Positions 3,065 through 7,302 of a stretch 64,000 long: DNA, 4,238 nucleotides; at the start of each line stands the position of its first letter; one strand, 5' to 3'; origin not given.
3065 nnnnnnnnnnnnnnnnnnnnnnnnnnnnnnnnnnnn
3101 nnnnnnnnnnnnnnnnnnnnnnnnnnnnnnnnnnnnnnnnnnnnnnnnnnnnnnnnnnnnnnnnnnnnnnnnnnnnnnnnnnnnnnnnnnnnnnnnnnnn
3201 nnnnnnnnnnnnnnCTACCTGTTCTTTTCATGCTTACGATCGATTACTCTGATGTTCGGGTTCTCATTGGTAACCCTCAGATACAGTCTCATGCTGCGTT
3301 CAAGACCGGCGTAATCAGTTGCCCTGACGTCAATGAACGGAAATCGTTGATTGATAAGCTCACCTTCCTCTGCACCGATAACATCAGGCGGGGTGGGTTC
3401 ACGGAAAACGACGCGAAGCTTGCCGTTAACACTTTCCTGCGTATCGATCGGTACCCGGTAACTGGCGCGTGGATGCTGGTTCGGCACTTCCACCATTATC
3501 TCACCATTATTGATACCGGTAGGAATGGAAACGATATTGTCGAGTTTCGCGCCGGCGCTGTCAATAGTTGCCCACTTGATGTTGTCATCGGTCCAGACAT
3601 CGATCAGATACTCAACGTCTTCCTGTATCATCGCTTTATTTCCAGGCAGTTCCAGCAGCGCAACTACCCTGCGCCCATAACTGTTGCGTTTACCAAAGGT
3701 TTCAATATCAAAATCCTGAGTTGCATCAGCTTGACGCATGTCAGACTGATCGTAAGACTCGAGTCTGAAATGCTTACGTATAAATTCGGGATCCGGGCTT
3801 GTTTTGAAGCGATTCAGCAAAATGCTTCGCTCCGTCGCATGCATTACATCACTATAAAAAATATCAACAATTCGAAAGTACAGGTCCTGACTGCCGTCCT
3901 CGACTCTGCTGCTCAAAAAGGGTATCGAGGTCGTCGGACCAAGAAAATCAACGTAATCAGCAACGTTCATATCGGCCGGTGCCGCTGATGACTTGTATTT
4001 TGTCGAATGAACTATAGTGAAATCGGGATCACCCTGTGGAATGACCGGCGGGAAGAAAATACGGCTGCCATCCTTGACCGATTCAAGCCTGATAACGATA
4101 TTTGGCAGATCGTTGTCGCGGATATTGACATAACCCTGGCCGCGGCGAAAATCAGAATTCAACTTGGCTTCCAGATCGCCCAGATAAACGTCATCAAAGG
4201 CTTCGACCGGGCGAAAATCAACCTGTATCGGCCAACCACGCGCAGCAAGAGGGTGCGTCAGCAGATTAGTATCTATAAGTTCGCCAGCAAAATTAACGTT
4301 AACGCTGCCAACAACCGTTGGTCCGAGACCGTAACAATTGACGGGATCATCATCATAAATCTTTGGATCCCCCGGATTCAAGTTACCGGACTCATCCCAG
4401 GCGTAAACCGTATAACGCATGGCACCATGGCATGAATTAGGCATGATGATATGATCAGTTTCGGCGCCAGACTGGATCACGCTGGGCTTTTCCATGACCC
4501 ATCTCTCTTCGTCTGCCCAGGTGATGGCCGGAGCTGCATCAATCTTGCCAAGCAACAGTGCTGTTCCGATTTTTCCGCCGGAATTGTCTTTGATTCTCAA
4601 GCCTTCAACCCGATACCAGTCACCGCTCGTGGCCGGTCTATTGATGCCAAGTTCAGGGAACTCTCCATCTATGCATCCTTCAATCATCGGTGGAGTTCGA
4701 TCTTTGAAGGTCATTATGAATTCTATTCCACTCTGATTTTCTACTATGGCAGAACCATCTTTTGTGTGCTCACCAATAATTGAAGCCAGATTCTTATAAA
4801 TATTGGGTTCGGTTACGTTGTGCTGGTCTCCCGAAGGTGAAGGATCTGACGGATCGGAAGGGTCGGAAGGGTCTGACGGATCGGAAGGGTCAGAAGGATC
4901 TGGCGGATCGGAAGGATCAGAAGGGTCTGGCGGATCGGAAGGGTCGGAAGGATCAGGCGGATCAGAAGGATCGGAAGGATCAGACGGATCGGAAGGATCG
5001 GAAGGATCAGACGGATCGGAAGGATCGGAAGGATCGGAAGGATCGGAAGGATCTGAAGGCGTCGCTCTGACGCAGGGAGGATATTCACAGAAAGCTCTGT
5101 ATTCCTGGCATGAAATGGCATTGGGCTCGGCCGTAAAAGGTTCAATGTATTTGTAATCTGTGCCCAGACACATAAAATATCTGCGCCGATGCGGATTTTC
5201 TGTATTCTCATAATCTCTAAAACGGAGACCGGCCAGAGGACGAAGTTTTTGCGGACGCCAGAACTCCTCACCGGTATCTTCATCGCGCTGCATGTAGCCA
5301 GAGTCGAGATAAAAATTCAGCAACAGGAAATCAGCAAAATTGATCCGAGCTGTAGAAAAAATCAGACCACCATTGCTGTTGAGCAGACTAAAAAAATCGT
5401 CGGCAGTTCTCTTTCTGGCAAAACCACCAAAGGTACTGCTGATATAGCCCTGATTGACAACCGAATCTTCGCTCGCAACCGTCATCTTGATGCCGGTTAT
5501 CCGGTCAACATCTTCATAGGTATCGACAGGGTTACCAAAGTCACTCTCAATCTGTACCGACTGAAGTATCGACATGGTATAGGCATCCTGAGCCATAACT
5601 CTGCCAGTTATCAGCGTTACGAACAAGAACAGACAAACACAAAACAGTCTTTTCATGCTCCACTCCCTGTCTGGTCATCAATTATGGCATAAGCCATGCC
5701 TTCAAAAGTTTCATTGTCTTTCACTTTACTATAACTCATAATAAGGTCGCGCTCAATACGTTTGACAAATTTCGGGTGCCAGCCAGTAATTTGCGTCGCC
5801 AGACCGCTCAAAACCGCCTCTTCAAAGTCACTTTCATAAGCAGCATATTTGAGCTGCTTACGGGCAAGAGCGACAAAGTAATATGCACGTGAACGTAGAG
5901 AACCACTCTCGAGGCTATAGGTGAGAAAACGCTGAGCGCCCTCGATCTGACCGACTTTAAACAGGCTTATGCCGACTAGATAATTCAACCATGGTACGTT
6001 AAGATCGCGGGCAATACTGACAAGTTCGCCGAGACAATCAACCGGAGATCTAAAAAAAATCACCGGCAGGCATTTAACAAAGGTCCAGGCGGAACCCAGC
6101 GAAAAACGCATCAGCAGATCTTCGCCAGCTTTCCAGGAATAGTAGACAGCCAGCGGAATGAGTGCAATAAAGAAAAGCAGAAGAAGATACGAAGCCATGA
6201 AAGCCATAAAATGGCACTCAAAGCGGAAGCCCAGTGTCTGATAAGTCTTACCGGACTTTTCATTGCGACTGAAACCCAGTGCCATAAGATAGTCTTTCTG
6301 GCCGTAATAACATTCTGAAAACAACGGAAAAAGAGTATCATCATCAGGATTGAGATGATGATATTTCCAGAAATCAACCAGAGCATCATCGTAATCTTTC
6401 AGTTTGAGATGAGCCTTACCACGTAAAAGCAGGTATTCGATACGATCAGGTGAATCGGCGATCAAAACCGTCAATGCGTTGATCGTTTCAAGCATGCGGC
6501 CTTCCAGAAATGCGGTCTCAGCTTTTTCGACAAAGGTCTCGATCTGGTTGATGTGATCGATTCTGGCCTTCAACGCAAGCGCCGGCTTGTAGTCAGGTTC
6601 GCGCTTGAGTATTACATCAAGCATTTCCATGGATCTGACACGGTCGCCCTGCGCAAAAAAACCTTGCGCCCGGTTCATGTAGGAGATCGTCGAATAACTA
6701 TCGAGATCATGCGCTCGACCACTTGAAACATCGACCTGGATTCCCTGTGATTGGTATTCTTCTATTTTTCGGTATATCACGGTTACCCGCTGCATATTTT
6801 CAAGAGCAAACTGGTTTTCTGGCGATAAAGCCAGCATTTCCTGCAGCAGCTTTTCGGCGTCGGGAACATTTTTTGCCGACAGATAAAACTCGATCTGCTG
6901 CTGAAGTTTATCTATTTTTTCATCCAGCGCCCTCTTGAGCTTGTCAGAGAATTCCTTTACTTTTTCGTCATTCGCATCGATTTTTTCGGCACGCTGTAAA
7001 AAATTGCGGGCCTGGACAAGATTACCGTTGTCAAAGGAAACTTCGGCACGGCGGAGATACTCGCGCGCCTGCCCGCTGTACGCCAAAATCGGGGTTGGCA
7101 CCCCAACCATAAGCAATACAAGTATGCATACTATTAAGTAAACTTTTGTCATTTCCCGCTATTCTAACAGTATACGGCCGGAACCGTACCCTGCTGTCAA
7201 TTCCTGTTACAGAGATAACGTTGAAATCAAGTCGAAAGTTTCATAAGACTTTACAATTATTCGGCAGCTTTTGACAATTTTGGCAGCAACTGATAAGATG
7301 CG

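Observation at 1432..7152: Pseudopilin operon co-transcribed with a large repeat-bearing secreted protein, a TPR membrane protein and a GAF-adenylate cyclase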

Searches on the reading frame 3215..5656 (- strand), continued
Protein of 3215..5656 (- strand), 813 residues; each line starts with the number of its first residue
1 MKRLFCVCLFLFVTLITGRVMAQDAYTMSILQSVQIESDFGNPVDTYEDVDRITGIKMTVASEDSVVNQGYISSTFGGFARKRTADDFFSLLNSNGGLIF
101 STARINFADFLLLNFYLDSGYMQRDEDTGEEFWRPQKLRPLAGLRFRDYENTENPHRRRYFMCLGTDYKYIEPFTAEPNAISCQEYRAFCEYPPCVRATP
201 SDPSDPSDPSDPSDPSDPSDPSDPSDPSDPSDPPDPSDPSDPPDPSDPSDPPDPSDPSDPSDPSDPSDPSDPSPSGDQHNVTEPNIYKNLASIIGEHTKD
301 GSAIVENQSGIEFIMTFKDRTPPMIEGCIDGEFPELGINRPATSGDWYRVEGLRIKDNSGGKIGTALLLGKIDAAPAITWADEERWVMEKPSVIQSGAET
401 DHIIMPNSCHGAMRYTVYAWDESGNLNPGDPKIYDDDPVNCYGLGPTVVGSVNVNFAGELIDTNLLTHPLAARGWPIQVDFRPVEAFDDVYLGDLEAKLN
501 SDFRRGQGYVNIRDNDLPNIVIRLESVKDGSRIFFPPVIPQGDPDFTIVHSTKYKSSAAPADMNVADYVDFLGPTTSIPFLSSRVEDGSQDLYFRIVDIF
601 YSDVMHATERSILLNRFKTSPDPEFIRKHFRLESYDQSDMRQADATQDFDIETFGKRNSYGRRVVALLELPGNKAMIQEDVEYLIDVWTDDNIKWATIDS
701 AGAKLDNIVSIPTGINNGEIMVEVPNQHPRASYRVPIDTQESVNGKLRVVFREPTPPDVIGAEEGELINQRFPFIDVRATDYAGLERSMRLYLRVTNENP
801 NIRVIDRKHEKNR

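Call 70: search_protein_representatives(alignment_id=A1)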
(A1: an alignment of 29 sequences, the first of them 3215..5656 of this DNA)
Query: 29 sequences, 726 profile positions. Proteins with E-value up to 0.001 (for the whole library): 63; up to 1e-10: 62; up to 1e-30: 54. The best 63 are listed.
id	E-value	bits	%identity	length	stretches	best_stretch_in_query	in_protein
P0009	0.0e+00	1100.8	-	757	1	1-726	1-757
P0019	4.5e-283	957.3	-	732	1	1-724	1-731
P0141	2.4e-255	865.6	-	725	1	8-726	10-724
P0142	5.9e-238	808.2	-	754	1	2-725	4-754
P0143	4.7e-208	709.3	-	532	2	1-352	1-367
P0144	6.7e-192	655.9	-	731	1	5-724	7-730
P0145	1.3e-187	641.7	-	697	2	220-726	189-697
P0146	5.1e-160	550.5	-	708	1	2-723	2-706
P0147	9.9e-156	536.3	-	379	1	343-725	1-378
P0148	4.1e-153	527.7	-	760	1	1-724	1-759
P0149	1.7e-142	492.6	-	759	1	1-724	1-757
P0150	7.9e-142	490.4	-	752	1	24-724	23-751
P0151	1.5e-140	486.2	-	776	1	1-724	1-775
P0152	3.4e-122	425.5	-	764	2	238-725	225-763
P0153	5.0e-120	418.3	-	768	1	1-725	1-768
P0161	4.8e-93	329.1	-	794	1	43-725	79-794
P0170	4.6e-83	296.1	-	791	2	215-720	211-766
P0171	1.5e-82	294.5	-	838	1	42-725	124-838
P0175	8.7e-75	268.8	-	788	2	215-457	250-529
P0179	4.3e-66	240.0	-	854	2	41-456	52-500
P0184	1.7e-56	208.2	-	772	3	536-725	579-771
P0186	5.6e-49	183.4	-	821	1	244-723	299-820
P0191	1.8e-35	138.8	-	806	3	536-720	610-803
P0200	4.7e-11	58.1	-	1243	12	230-261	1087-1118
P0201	1.3e-06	43.4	-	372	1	8-293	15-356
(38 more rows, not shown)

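Call 71: search_protein_families(library=pfam, proteins=[P0161, P0171, P0175, P0179, P0184, P0186, P0191, P0200, P0201, P0170], max_evalue=0.01)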
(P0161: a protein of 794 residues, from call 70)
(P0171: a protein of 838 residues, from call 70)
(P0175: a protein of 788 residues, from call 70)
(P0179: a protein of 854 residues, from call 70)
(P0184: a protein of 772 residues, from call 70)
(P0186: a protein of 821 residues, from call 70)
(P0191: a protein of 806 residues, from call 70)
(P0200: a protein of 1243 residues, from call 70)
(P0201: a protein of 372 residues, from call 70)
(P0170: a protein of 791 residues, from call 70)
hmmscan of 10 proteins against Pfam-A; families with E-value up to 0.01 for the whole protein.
P0161 (794 aa): 0 families

P0171 (838 aa): 0 families

P0175 (788 aa): 0 families

P0179 (854 aa): 0 families

P0184 (772 aa): 0 families

P0186 (821 aa): 0 families

P0191 (806 aa): 0 families

P0200 (1243 aa): 16 families
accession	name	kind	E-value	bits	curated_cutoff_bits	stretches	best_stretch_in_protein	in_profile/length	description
PF02494.22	HYR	-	1.6e-200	650.5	21.7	15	626-704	2-81/81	HYR domain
PF16403.11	Bact_surface_Ig-like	-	4.4e-40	136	27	0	252-304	23-71/71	Bacterial surface protein, Ig-like domain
PF23237.1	HYR_4C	-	2.3e-39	133.8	27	6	87-146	13-73/73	HYR-like domain with 4 cysteines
PF19077.6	Big_13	-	4.9e-24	85.2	27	1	256-304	51-100/102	Bacterial Ig-like domain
PF18981.6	InlK_D3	-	3.4e-14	53.1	25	0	272-304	42-75/75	Internalin K domain (D3/D4)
PF05345.18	He_PIG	-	7.9e-13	49.1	24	0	277-305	68-96/96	Putative Ig domain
PF13750.12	Big_3_3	-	1.1e-10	41.8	27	0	916-954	11-50/157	Bacterial Ig-like domain (group 3)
PF15418.12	DUF4625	-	3.3e-09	37.6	27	0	272-303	99-129/131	Domain of unknown function (DUF4625)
PF17936.7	Big_6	-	1e-08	35.7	27.6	0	1162-1186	60-83/83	Bacterial Ig domain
PF20164.4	GspA_SrpA_N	-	4.7e-08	33.9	27.4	0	274-306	81-113/117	GspA/SrpA SigLec-like domain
PF09134.16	Invasin_D3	-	6.3e-08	33.5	33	0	1081-1144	21-78/98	Invasin, domain 3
PF17963.7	Big_9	-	7.7e-06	27.1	23.6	0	228-305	14-89/89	Bacterial Ig domain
PF09136.16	Glucodextran_B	-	7e-05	23.1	27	0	1160-1184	57-81/83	Glucodextranase, domain B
PF18911.6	PKD_4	-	0.00046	20.6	27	1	267-305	47-84/85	PKD domain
PF12245.14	Big_3_2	-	0.0011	19.5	23.3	0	254-307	70-122/122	Bacterial Ig-like domain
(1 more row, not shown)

P0201 (372 aa): 0 families

P0170 (791 aa): 0 families

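Call 81: search_protein_families(library=ncbifam, proteins=[L006:15828-17510:-, L006:17507-18301:-, L006:18289-18786:-], max_evalue=0.01)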
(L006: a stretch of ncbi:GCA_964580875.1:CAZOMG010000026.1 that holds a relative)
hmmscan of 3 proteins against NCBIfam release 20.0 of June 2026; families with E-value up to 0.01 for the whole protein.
L006:15828-17510:- (560 aa): 8 families
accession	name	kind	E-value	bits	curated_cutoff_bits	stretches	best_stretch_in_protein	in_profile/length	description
TIGR02517.1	type_II_gspD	equivalog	2e-37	129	351.35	2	384-559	414-591/600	type II secretion system secretin GspD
TIGR02515.1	IV_pilus_PilQ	subfamily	3.4e-33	115.3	284.35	2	383-558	257-427/428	type IV pilus secretin PilQ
TIGR02519.1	pilus_MshL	equivalog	2.4e-24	85.9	250.2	1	389-557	109-289/290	pilus (MSHA type) biogenesis protein MshL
NF010083.0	PRK13568.1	equivalog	3e-16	59.2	554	1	387-559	252-418/419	DNA uptake porin HofQ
NF042912.1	Amuc_1098_fam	equivalog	4.3e-14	51.5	750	1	479-558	717-796/805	Amuc_1098 family type IV pilus outer membrane protein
TIGR02516.1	type_III_yscC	equivalog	8.2e-14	51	238.45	1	310-559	198-462/463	type III secretion system outer membrane ring subunit SctC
NF011873.0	PRK15346.1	equivalog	1.3e-10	40.6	524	1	469-545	405-481/499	EscC/YscC/HrcC family type III secretion system outer membrane ring protein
NF007851.2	PRK10560.1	exception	7.3e-10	38.2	598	1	387-559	244-410/412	DNA uptake porin HofQ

L006:17507-18301:- (264 aa): 0 families

L006:18289-18786:- (165 aa): 0 families

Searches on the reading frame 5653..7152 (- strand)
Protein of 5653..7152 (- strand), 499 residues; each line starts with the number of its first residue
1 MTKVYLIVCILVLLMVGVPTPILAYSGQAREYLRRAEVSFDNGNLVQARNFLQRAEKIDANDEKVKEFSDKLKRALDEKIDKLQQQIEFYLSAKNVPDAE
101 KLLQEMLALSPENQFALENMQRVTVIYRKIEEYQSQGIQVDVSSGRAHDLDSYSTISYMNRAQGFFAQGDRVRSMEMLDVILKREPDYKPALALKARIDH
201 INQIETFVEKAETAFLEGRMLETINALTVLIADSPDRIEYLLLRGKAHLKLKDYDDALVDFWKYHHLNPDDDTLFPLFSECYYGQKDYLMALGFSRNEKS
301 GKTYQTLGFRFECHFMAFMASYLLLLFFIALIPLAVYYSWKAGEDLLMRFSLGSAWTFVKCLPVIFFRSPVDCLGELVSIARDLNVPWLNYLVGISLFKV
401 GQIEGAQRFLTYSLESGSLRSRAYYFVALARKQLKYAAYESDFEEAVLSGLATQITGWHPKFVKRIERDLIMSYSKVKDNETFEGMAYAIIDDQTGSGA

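Call 5: search_protein_families(library=pfam, proteins=[window:5653-7152:-], max_evalue=0.1)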
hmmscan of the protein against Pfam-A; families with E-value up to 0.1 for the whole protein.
window:5653-7152:- (499 aa): 17 families
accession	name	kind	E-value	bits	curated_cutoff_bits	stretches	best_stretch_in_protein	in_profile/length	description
PF13428.12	TPR_14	-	8.8e-13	48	23.5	0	85-120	6-41/44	Tetratricopeptide repeat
PF07719.23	TPR_2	-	1.4e-11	44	27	1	239-270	2-33/34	Tetratricopeptide repeat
PF14559.12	TPR_19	-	2.8e-11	44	25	0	33-67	29-63/68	Tetratricopeptide repeat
PF00515.34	TPR_1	-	1.2e-07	31.7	27.8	1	240-271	3-34/34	Tetratricopeptide repeat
PF12895.13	ANAPC3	-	1.4e-05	25.7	27.2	0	210-258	29-76/82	Anaphase-promoting complex, cyclosome, subunit 3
PF25062.1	ARM_TT21_N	-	4.8e-05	23.6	40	1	61-199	78-212/222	Tetratricopeptide repeat protein 21 N-terminal ARM repeat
PF13432.12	TPR_16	-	0.00016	22.5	32.7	0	229-260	22-52/65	Tetratricopeptide repeat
PF13174.12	TPR_6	-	0.00056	20.8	26.3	0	158-187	3-32/33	Tetratricopeptide repeat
PF25058.1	ARM_TT21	-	0.00075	19.9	27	1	33-107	11-84/155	Tetratricopeptide repeat protein 21 ARM repeat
PF13371.12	TPR_9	-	0.0027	18.1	35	1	219-272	13-63/73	Tetratricopeptide repeat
PF13424.12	TPR_12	-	0.028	15.1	30.1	0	231-258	38-65/77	Tetratricopeptide repeat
PF13181.12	TPR_8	-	0.029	15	25.7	0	239-258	2-21/34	Tetratricopeptide repeat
PF25118.1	EFL1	-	0.054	14.6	30.9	0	52-112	20-79/89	Elongation factor-like GTPase 1-like domain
PF05383.23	La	-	0.071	13.4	37.1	0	84-106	2-24/59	La domain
PF11207.13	DUF2989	-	0.08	13.2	23.8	0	82-135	141-195/201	Protein of unknown function (DUF2989)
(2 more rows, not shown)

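Call 6: search_protein_families(library=ncbifam, proteins=[window:5653-7152:-], max_evalue=0.1)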
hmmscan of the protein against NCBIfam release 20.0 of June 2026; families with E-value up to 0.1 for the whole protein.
window:5653-7152:- (499 aa): 10 families
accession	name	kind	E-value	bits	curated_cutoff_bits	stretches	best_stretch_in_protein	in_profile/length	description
TIGR02552.1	LcrH_SycD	equivalog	2e-08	34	104.8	1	202-291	16-105/136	SycD/LcrH family type III secretion system chaperone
TIGR02917.1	PEP_TPR_lipo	equivalog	2.2e-06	25.8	312.2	0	206-292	24-110/899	XrtA/PEP-CTERM system TPR-repeat protein PrsT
NF040959.1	MamA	equivalog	6.3e-05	22.5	200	1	216-291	83-158/204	magnetosome protein MamA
NF040658.1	Myxo_OME_TraC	equivalog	7.3e-05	21.6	500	1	28-127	81-173/602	outer membrane exchange accessory lipoprotein TraC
NF052400.1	M48_BAM_BepA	equivalog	0.0017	17.2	570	1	45-228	273-450/483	beta-barrel assembly-enhancing protease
TIGR02521.1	type_IV_pilW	equivalog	0.012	15.1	154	0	28-61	168-201/234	type IV pilus biogenesis/stability protein PilW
TIGR00019.1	prfA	equivalog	0.054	12.4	423.25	1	28-164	39-173/361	peptide chain release factor 1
NF053720.1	NsdA_fam_reg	subfamily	0.058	12.9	75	0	389-436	331-381/432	NsdA family TPR-like regulatory protein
NF040561.1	PrimPol_Msp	equivalog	0.063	11.8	200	0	146-222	16-93/515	CRISPR-associated primase-polymerase type A1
TIGR02302.1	aProt_lowcomp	hypoth_equivalog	0.083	11.1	394.3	0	38-88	498-548/851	TIGR02302 family protein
